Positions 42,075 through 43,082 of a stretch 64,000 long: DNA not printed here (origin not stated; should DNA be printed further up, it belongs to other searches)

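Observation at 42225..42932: CADD-family (Chlamydia pABA-synthase-like) diiron oxygenase in a high-GC genome, with sacrificial Tyr and Lys conserved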

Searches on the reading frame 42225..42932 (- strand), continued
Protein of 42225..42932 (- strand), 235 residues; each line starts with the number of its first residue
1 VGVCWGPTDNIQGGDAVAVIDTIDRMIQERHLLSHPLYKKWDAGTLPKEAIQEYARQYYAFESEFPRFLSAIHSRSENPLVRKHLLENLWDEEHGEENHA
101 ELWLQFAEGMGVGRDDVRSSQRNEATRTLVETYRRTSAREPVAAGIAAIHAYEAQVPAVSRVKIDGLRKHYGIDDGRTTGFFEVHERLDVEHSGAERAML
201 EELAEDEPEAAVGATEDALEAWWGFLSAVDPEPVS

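Call 17: find_encoding_contigs(protein=P0019, flank=10000, max_places=3)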
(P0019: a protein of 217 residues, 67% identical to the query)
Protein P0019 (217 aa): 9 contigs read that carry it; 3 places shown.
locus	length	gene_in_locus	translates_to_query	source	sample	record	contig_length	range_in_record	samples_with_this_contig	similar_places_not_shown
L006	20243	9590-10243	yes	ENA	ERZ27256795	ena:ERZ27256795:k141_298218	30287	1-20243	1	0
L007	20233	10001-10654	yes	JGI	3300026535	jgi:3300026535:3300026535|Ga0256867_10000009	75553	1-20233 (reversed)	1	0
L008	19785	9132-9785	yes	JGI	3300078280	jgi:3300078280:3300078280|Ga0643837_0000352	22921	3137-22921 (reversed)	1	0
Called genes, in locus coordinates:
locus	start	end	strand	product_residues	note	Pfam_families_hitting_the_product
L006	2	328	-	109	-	?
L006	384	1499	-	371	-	PF13439:Glyco_transf_4, PF20706:GT4-conflict, PF00534:Glycos_transf_1, PF13692:Glyco_trans_1_4, PF13524:Glyco_trans_1_2 (weak)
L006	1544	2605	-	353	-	PF00483:NTP_transferase, PF12804:NTP_transf_3, PF25084:LbH_EIF2B (faint), PF24894:Hexapep_GlmU (faint), PF25087:GMPPB_C (weak)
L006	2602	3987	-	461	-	PF03816:LytR_cpsA_psr, PF13399:LytR_C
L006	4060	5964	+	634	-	PF16177:ACAS_N, PF00501:AMP-binding, PF13193:AMP-binding_C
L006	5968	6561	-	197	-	-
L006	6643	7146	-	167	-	PF03061:4HBT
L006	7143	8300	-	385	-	PF02771:Acyl-CoA_dh_N, PF02770:Acyl-CoA_dh_M, PF00441:Acyl-CoA_dh_1, PF22924:ACOX_C_alpha1 (weak), PF08028:Acyl-CoA_dh_2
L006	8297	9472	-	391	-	PF00108:Thiolase_N, PF02803:Thiolase_C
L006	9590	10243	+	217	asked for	PF03070:TENA_THI-4, PF14518:Haem_oxygenas_2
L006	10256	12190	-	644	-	PF00004:AAA, PF01434:Peptidase_M41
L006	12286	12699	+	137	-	PF00903:Glyoxalase, PF13468:Glyoxalase_3, PF13669:Glyoxalase_4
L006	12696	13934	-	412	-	PF08240:ADH_N, PF00107:ADH_zinc_N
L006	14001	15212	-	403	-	-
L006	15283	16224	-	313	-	PF12705:PDDEXK_1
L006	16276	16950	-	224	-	-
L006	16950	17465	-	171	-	-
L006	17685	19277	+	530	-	PF01039:Carboxyl_trans, PF03255:ACCA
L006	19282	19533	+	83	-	-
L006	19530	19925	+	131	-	-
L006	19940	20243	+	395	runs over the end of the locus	PF02515:CoA_transf_3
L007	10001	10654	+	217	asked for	PF03070:TENA_THI-4, PF14518:Haem_oxygenas_2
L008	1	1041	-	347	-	?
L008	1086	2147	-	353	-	PF00483:NTP_transferase, PF12804:NTP_transf_3, PF25084:LbH_EIF2B (faint), PF24894:Hexapep_GlmU (faint), PF25087:GMPPB_C (weak)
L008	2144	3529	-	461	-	PF03816:LytR_cpsA_psr, PF13399:LytR_C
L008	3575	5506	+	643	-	PF16177:ACAS_N, PF00501:AMP-binding, PF13193:AMP-binding_C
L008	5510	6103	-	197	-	-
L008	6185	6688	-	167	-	PF03061:4HBT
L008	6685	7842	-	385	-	PF02771:Acyl-CoA_dh_N, PF02770:Acyl-CoA_dh_M, PF00441:Acyl-CoA_dh_1, PF22924:ACOX_C_alpha1 (weak), PF08028:Acyl-CoA_dh_2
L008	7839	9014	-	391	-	PF00108:Thiolase_N, PF02803:Thiolase_C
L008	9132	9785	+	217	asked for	PF03070:TENA_THI-4, PF14518:Haem_oxygenas_2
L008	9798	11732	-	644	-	PF00004:AAA, PF01434:Peptidase_M41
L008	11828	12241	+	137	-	PF00903:Glyoxalase, PF13468:Glyoxalase_3, PF13669:Glyoxalase_4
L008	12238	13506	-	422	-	PF08240:ADH_N, PF00107:ADH_zinc_N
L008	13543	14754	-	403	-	-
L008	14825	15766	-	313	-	PF12705:PDDEXK_1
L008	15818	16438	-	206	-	-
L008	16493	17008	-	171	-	-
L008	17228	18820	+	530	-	PF01039:Carboxyl_trans, PF03255:ACCA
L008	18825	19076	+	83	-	-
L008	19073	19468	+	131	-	-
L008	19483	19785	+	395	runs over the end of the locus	PF02515:CoA_transf_3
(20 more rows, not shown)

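Call 18: find_encoding_contigs(protein=P0054, flank=10000, max_places=3)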
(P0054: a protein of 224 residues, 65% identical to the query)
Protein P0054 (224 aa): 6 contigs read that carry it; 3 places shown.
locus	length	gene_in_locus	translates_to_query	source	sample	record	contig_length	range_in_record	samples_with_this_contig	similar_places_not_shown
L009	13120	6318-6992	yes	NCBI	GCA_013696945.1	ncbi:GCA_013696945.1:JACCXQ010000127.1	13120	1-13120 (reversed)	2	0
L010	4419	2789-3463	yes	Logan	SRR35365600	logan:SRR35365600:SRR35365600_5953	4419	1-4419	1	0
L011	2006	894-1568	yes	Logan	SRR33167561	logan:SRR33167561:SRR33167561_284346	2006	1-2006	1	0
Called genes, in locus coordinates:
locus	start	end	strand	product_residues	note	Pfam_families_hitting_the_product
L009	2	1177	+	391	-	?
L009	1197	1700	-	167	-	-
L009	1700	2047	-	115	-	PF13560:HTH_31, PF01381:HTH_3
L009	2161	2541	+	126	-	PF03795:YCII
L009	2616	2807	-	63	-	-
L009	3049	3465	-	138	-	PF03852:Vsr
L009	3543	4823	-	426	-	PF00145:DNA_methylase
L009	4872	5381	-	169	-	-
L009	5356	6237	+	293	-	PF01476:LysM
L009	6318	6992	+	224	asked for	PF03070:TENA_THI-4, PF14518:Haem_oxygenas_2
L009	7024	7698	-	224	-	PF00072:Response_reg, PF00196:GerE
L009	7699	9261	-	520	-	PF07730:HisKA_3, PF13581:HATPase_c_2, PF02518:HATPase_c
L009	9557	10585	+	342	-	PF00892:EamA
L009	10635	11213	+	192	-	PF00376:MerR (weak), PF13411:MerR_1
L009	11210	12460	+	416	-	PF00092:VWA, PF13519:VWA_2, PF13768:VWA_3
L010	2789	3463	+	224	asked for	PF03070:TENA_THI-4, PF14518:Haem_oxygenas_2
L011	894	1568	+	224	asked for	PF03070:TENA_THI-4, PF14518:Haem_oxygenas_2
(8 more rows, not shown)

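Call 25: search_protein_representatives(protein=window:42225-42932:-)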
Query: 235 residues. Proteins with E-value up to 0.001 (for the whole library): 1858; up to 1e-10: 758; up to 1e-30: 138. The best 150 are listed.
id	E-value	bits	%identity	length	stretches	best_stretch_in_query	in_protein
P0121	1.6e-55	204.6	47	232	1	20-228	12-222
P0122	9.3e-54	198.8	46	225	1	21-229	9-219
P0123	1.3e-51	191.8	45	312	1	19-229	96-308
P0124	1.7e-51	191.4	45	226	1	23-230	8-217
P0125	3.9e-51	190.2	63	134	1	26-159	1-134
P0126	4.1e-51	190.1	44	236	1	19-230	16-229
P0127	5.0e-51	189.8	48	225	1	23-227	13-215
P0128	9.7e-51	188.9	46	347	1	22-229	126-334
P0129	1.4e-50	188.4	65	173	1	20-149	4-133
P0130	1.6e-50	188.2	46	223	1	24-227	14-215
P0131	3.0e-50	187.3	42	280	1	17-230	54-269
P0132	4.6e-50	186.7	45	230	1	18-234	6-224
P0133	5.6e-50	186.4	47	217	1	21-228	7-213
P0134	1.4e-49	185.1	57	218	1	20-164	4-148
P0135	1.6e-49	184.9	47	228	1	22-215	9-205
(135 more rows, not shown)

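Call 32: find_related_loci(query=A2, collection=genome_contigs, flank=10000)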
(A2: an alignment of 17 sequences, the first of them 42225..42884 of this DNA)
Query A2 (219 aa) in genome_contigs; peptide patterns used: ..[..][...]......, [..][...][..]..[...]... (x = any residue, [..] = any of these).
599 stretches matched a pattern (row limit reached: there are more); 580 encode a relative of the query (tblastn E <= 1e-3); the best 80 are kept; 80 distinct loci.
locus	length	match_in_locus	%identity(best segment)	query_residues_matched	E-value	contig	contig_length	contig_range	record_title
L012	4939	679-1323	68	1-216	5e-95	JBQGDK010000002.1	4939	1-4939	MAG: Actinomycetota bacterium isolate FBaNitSoil1_21 FBaNitSoil1_contig2, whole genome shotgun sequence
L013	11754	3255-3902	65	1-216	9e-93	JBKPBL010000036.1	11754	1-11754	MAG: Actinomycetota bacterium isolate GB_EKS_MAG_00079 GB_EKS_000001403231, whole genome shotgun sequence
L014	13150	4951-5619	63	1-219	3e-92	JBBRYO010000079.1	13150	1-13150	MAG: Candidatus Limnocylindrales bacterium isolate La5_metabat2.116 La5_metabat2.116_K_1008329_L_13150_cov_51.7823, whol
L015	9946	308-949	63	3-216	1e-91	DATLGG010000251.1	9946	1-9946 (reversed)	MAG TPA_asm: Actinomycetota bacterium isolate SMAG_U13608 k141_120545, whole genome shotgun sequence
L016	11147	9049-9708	65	1-219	2e-91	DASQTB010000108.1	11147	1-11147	MAG TPA_asm: Actinomycetota bacterium isolate SMAG_U10924 k141_252826, whole genome shotgun sequence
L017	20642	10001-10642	65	1-214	2e-90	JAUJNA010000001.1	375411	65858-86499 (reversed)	MAG: Chloroflexota bacterium isolate YX2bin14 opera_contig_53, whole genome shotgun sequence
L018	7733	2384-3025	64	3-214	3e-89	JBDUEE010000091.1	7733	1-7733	MAG: Chloroflexota bacterium isolate cluster4_bin.88 NODE_30031_length_7733_cov_5.689502, whole genome shotgun sequence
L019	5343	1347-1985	63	3-214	2e-88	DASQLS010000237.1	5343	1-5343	MAG TPA_asm: Candidatus Limnocylindrales bacterium isolate SMAG_U11944 k141_3979586, whole genome shotgun sequence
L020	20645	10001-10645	67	1-214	1e-88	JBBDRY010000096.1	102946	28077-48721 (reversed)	MAG: Chloroflexota bacterium isolate LejiaC_67_23 Lejia_C_443_length_102946_cov_14, whole genome shotgun sequence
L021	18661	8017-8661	63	1-214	3e-88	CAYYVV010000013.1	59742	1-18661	MAG TPA_asm: uncultured Anaerolineaceae bacterium isolate binchicken_co54_371 genome assembly, contig: NODE_842_length_5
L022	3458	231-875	63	1-214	3e-89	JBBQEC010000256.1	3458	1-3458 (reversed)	MAG: Candidatus Limnocylindrales bacterium isolate Co_metawrap_1127 Cmw_1127_k141_18639880_length_3458_cov_6.9928, whole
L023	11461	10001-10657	61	1-217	4e-88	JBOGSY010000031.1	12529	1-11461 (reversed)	MAG: Candidatus Limnocylindria bacterium isolate SD8030_metabat2.bin.11_sub NODE_1114_length_12529_cov_1.994920, whole g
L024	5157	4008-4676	63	1-219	9e-88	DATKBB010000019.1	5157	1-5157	MAG TPA_asm: Candidatus Limnocylindria bacterium isolate SMAG_U14409 k141_1856336, whole genome shotgun sequence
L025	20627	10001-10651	65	1-217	1e-87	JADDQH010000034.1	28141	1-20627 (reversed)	MAG: Chloroflexota bacterium isolate YB3_1 AB19_YB3_122_length_28168_cov_53, whole genome shotgun sequence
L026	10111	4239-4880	64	1-214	2e-87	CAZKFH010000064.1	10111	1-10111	MAG TPA_asm: uncultured Actinomycetes bacterium isolate SRP136066_co1_34 genome assembly, contig: NODE_9038_length_10111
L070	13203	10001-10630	58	3-214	3e-71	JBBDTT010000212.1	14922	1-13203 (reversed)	MAG: Actinomycetota bacterium isolate LejiaC_2_71_9 Lejia_C_9288_length_14922_cov_5, whole genome shotgun sequence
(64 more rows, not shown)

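Call 42: search_protein_families(library=ncbifam, proteins=[L001:8587-9717:+, L001:10697-11548:+], max_evalue=0.00001)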
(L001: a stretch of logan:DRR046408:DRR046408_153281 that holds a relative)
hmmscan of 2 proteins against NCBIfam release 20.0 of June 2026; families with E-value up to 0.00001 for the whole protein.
L001:8587-9717:+ (376 aa): 3 families
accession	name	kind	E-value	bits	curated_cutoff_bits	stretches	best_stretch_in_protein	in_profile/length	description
TIGR00369.1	unchar_dom_1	domain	3.1e-33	114.4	36.6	2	55-170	3-116/117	hotdog fold thioesterase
TIGR02286.1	PaaD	equivalog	9.1e-13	48.4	118.9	1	244-351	9-112/114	hydroxyphenylacetyl-CoA thioesterase PaaI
NF047425.1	MenI_Listeria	exception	5.9e-09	35.7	185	0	56-170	5-115/122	1,4-dihydroxy-2-naphthoyl-CoA hydrolase MenI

L001:10697-11548:+ (283 aa): 0 families

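Call 61: predict_structure(alignment_id=A2)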
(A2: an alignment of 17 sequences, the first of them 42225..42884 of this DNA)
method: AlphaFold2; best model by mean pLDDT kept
length: 219 residues; sequences in the alignment: 17
mean_pLDDT: 95.7   pTM: 0.91
mean pLDDT of the five models: 95.7, 95.5, 95.3, 94.5, 94.3
residues with pLDDT >= 90: 207; 70-90: 8; 50-70: 3; < 50: 1
segments of 3 or more residues with pLDDT < 50: none
pLDDT, mean of each block of 10 residues (from residue 1): 94 98 97 97 97 98 96 89 95 98 98 99 98 98 98 95 97 95 94 98 98 76
secondary structure, 60 per line:
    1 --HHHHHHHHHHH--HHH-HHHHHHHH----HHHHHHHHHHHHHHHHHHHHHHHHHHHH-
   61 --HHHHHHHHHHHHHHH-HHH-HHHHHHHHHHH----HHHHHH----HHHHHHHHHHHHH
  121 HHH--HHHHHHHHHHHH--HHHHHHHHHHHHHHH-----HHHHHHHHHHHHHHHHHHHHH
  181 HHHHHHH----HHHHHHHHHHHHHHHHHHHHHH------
elements in order: H3-13 H20-27 H32-59 H63-77 H83-93 H98-103 H108-123 H126-137 H140-154 H160-187 H192-213

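Call 65: fold_search(model_id=the predicted structure, library=pdb)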
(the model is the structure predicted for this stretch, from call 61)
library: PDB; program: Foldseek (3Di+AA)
matches with E <= 10: 506; with E <= 0.001: 67
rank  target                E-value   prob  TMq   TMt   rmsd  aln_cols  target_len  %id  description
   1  8vag_A                4.2e-15  1.00  0.94  0.96   1.3       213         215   38  Crystal structure of MnII/MnII CtCADD from Chlamydia trachomatis (released 2024-11-06)
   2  1rcw_A                1.8e-14  1.00  0.93  0.96   1.2       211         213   38  Crystal structure of CT610 from Chlamydia trachomatis (released 2004-05-04)
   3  8va9_A                2.0e-14  1.00  0.94  0.96   1.2       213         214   38  Crystal structure of FeII/MnII CtCADD from Chlamydia trachomatis (released 2024-11-06)
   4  1rcw_B                3.2e-14  1.00  0.93  0.95   1.2       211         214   38  Crystal structure of CT610 from Chlamydia trachomatis (released 2004-05-04)
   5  1otw_A                6.4e-08  1.00  0.84  0.73   2.5       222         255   18  Crystal structure of PqqC in complex with PQQ and a putative H2O2 (released 2004-05-11)
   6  3hlx_A                9.4e-08  1.00  0.86  0.75   2.5       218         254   18  Crystal Structure of PqqC Active Site Mutant Y175F in Complex with PQQ (released 2010-05-12)
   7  6p5q_B                5.8e-07  1.00  0.81  0.75   3.0       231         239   16  X-ray structure of Fe(II)-soaked UndA bound to lauric acid (released 2019-09-18)
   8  1otw_B                8.9e-07  1.00  0.86  0.75   2.5       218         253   17  Crystal structure of PqqC in complex with PQQ and a putative H2O2 (released 2004-05-11)
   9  4lqx_A                8.9e-07  1.00  0.78  0.58   3.9       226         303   20  Crystal structure of a TENA/THI-4 domain-containing protein (SSO2700) from Sulfolobus solfataricus P2 at 2.34 A resolu (released 2013-09-04)
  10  4wwj_A                1.3e-06  1.00  0.86  0.74   2.5       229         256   17  UndA, an oxygen-activating, non-heme iron dependent desaturase/decarboxylase (released 2014-12-24)
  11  3oql_B                2.0e-06  1.00  0.82  0.74   2.9       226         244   15  Crystal structure of a TenA homolog (PSPTO1738) from Pseudomonas syringae pv. tomato str. DC3000 at 2.54 A resolution (released 2010-10-06)
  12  3dde_A                2.0e-06  1.00  0.80  0.76   2.7       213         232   18  Crystal structure of a domain of unknown function with a heme oxygenase-like fold (sden_3740) from shewanella denitrif (released 2008-06-24)
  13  4wx0_B                2.1e-06  1.00  0.82  0.71   2.8       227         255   16  UndA complexed with beta-hydroxydodecanoic acid (released 2014-12-24)
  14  3dde_B                2.7e-06  1.00  0.80  0.76   2.8       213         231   17  Crystal structure of a domain of unknown function with a heme oxygenase-like fold (sden_3740) from shewanella denitrif (released 2008-06-24)
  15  5vrc_A                2.9e-06  1.00  0.74  0.71   5.2       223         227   19  Crystal structure for Methylobacterium extorquens PqqC (truncation of natural CD fusion) (released 2018-05-16)
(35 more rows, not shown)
